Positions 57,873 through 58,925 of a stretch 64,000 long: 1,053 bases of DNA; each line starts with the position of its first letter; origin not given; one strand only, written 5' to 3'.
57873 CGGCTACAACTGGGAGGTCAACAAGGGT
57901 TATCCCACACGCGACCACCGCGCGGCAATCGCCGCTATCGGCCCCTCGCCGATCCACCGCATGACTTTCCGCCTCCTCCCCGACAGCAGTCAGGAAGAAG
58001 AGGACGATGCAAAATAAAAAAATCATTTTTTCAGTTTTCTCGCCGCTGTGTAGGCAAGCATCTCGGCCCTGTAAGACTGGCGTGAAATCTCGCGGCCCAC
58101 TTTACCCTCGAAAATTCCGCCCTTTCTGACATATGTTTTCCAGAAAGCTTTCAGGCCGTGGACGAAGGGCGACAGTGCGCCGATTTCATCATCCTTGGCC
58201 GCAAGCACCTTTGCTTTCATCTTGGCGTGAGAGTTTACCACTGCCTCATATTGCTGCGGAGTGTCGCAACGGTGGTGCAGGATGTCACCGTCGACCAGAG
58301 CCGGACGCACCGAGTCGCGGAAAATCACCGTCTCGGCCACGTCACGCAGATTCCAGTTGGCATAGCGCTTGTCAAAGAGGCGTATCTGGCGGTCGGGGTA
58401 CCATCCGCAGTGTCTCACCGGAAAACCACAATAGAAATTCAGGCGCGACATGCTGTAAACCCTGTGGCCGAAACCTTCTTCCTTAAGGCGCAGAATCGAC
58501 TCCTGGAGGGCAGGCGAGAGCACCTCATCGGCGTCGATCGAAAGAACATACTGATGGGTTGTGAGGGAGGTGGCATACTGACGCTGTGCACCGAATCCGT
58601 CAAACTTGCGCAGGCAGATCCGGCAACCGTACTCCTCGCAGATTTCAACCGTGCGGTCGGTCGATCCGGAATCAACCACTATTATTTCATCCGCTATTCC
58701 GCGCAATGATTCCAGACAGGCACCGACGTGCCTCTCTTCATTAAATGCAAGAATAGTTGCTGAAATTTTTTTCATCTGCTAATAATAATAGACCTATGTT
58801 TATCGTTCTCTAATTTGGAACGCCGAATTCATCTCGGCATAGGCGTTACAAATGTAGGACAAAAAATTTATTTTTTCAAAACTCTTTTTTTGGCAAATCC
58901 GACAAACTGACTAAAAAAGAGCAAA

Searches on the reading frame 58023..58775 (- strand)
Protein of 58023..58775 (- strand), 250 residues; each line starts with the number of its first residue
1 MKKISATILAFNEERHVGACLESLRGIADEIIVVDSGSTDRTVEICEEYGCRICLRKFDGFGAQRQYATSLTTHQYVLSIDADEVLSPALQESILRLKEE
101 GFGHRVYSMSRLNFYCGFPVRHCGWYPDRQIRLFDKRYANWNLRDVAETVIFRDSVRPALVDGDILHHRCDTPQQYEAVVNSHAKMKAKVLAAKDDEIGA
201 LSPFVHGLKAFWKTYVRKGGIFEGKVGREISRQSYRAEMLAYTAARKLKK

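Call 84: search_protein_families(library=pfam, proteins=[window:58023-58775:-], max_evalue=0.00001)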
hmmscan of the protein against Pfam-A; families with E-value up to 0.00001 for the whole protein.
window:58023-58775:- (250 aa): 1 family
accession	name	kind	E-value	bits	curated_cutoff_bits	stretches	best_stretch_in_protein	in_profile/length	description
PF00535.33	Glycos_transf_2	-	1.4e-19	71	23.3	1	6-102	2-108/168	Glycosyl transferase family 2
